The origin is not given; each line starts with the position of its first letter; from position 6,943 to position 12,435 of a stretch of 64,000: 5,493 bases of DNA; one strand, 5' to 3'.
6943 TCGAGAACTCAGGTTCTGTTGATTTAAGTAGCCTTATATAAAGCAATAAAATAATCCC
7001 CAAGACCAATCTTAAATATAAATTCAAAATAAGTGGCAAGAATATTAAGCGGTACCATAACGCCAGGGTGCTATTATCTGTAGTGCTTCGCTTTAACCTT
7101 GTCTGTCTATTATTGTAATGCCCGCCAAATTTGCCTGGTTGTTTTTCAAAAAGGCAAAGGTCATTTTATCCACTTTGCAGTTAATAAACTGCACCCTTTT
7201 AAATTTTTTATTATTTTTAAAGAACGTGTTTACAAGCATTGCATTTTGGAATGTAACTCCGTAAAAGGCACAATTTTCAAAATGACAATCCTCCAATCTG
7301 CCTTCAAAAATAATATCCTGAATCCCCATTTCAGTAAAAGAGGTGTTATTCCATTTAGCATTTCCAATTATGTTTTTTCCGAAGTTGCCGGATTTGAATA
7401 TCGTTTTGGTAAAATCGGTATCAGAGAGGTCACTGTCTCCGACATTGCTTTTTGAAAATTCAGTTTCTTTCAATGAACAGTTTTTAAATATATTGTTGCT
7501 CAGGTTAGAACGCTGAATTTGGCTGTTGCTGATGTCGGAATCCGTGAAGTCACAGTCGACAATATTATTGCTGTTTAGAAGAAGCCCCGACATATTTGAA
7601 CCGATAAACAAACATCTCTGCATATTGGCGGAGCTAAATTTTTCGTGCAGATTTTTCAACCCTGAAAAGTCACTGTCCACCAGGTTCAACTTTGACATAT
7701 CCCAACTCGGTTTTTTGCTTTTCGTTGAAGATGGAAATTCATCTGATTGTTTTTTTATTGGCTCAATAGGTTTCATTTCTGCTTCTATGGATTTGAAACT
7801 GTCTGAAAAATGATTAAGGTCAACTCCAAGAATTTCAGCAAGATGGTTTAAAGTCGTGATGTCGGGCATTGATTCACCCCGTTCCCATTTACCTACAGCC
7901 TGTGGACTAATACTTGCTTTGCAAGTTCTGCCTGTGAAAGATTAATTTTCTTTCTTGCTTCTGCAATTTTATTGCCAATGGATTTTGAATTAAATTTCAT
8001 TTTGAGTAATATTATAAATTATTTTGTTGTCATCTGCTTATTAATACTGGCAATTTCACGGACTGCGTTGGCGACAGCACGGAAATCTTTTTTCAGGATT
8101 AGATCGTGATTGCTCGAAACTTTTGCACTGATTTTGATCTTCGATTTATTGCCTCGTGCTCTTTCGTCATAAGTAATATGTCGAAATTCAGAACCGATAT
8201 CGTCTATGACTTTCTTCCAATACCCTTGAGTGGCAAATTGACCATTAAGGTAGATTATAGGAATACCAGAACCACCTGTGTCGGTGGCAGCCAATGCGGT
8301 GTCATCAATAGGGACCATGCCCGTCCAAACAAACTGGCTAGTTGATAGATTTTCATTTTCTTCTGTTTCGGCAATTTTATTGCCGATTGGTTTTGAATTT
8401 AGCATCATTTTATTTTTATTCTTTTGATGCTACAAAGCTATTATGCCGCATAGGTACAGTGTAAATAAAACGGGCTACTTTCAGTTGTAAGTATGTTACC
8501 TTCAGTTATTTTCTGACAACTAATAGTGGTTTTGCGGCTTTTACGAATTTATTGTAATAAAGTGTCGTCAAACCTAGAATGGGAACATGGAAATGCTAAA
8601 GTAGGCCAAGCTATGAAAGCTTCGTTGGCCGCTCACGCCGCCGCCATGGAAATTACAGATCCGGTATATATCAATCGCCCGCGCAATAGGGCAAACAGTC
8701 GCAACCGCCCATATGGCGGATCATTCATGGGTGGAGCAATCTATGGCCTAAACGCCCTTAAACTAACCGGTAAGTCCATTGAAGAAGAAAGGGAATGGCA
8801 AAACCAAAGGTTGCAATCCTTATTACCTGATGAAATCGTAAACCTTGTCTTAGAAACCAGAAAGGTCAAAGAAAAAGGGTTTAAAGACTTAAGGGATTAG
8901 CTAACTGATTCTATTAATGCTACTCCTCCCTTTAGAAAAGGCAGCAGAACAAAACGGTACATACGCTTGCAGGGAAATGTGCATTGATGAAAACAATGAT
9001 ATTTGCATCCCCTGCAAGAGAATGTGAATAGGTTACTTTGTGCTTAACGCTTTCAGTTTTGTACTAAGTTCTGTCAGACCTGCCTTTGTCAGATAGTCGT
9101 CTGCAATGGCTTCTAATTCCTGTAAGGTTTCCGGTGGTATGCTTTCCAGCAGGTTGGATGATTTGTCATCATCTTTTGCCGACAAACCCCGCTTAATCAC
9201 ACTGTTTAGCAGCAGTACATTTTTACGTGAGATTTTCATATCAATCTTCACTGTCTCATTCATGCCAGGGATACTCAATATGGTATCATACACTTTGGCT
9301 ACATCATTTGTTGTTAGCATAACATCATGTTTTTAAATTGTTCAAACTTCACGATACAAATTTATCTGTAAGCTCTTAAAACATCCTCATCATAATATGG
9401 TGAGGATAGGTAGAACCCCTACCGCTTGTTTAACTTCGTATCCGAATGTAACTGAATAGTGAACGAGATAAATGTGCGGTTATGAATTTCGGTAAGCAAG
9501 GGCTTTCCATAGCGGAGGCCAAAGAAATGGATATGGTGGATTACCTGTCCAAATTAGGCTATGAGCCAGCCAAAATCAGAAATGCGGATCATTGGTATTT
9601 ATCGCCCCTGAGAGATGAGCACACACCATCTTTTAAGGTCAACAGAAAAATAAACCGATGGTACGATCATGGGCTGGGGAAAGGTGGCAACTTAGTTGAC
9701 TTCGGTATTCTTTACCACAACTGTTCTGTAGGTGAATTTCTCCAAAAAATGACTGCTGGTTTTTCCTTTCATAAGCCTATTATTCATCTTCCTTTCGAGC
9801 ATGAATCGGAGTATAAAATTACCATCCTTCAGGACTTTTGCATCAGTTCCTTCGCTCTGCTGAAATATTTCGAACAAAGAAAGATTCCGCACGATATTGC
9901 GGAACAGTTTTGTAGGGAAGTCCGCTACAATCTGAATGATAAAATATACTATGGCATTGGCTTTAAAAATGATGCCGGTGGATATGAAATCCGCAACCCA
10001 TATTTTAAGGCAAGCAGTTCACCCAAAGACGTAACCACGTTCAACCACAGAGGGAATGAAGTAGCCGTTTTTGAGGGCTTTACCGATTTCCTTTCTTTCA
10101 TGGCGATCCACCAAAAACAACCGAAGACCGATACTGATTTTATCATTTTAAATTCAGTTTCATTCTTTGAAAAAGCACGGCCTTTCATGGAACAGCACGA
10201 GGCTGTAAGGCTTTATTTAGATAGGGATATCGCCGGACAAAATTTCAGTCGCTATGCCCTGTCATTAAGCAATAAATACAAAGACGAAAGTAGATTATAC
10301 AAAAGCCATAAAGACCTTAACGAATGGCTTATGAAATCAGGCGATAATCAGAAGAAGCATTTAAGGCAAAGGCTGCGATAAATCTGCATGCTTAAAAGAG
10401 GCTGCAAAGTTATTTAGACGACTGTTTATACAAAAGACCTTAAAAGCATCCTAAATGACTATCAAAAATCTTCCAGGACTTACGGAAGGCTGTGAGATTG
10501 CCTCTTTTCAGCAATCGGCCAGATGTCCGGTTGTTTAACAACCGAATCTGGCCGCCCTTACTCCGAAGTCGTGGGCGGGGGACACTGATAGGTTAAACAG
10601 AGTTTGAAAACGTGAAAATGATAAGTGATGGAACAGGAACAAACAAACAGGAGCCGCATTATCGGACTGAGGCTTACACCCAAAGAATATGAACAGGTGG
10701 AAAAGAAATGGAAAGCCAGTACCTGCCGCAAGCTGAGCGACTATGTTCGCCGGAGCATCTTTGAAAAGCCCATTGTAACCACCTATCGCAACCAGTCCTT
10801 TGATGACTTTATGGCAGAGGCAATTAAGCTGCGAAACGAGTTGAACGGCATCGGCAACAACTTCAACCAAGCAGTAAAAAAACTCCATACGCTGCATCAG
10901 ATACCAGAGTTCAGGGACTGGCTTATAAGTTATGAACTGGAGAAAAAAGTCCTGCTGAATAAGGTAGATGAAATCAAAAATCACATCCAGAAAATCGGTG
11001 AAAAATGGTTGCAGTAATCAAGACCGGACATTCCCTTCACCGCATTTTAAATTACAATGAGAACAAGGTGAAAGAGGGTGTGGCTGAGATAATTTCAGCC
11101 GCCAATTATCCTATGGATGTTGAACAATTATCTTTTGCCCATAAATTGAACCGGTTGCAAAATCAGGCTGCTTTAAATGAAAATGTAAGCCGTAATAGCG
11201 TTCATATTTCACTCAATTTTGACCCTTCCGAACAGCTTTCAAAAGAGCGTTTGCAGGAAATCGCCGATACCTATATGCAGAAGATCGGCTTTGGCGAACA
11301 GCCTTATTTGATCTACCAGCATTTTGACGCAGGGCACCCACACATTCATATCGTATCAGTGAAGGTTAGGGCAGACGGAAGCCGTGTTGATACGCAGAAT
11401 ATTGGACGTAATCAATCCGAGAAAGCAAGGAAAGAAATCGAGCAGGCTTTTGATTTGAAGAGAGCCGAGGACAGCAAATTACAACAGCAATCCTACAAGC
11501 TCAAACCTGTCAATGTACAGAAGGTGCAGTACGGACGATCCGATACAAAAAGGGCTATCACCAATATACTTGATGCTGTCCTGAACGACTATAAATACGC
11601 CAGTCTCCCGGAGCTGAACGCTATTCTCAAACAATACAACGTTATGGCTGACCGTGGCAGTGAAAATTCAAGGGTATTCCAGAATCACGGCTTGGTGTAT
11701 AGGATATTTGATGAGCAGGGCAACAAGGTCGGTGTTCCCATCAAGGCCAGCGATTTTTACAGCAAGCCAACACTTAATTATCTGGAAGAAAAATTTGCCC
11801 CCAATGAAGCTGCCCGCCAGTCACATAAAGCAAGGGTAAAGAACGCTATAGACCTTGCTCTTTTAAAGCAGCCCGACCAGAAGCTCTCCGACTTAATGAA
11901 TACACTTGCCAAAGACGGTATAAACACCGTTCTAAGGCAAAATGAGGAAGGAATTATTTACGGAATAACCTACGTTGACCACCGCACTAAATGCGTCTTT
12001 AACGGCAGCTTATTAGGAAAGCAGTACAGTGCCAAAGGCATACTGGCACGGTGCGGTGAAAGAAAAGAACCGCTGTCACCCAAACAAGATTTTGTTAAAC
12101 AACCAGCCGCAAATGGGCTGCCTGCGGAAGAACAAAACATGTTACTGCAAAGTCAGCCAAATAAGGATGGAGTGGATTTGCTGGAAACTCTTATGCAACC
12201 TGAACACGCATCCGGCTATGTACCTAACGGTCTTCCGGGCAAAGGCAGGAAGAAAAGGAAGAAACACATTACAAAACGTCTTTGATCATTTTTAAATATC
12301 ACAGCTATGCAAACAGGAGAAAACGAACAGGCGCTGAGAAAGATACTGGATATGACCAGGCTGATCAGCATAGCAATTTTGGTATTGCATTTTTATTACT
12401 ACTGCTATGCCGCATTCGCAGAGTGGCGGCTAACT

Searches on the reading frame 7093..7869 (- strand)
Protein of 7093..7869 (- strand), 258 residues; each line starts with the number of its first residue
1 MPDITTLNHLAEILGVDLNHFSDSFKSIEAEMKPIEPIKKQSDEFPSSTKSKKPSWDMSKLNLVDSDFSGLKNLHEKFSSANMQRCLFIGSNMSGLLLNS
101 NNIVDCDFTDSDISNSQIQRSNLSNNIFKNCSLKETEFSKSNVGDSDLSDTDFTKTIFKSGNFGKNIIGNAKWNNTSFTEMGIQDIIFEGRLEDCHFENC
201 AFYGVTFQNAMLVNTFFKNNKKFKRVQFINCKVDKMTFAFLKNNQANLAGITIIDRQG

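Call 25: search_protein_families(library=pfam, proteins=[window:7093-7869:-], max_evalue=0.001)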
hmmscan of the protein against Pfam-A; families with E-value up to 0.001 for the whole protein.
window:7093-7869:- (258 aa): 4 families
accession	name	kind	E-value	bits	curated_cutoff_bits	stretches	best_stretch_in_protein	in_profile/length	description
PF13599.13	Pentapeptide_4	-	1.8e-22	79.6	38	3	125-190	5-70/78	Pentapeptide repeat region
PF00805.28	Pentapeptide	-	1.3e-11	44.2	20.2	1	119-154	4-39/40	Pentapeptide repeats (8 copies)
PF23894.2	LD_SV2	-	6e-10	39.8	29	1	167-238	21-92/92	SV2A/B/C luminal domain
PF13576.12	Pentapeptide_3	-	1.4e-08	35.3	27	0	119-155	2-40/48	Pentapeptide repeats (9 copies)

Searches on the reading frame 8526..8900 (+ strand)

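Call 126: search_protein_families(library=pfam, proteins=[window:8526-8900:+], max_evalue=0.001)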
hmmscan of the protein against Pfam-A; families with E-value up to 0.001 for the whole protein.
window:8526-8900:+ (124 aa): 1 family
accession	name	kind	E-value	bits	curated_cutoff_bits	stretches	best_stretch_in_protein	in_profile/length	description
PF21805.3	Imm5_like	-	1e-08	35.6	25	1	17-47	44-74/129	Imm-5 like putative immunity protein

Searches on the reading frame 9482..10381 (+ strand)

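Call 25: search_protein_families(library=pfam, proteins=[window:9482-10381:+], max_evalue=0.001)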
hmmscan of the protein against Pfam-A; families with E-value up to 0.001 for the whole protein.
window:9482-10381:+ (299 aa): 2 families
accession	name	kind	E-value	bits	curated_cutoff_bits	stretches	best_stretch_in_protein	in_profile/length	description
PF13155.12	Toprim_2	-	2.3e-11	44.4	22.1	1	196-282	2-87/88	Toprim-like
PF01807.25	Zn_ribbon_DnaG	-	1.6e-05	25.1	24.9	1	31-92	26-87/98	CHC2 zinc finger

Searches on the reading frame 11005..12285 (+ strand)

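Call 25: search_protein_families(library=pfam, proteins=[window:11005-12285:+], max_evalue=0.001)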
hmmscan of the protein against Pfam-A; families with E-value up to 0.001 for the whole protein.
window:11005-12285:+ (426 aa): 1 family
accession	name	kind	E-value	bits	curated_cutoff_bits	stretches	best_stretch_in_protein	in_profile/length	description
PF03432.20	Relaxase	-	4.8e-31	108.2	24.6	1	17-151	1-132/132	MobA/VirD2-like, nuclease domain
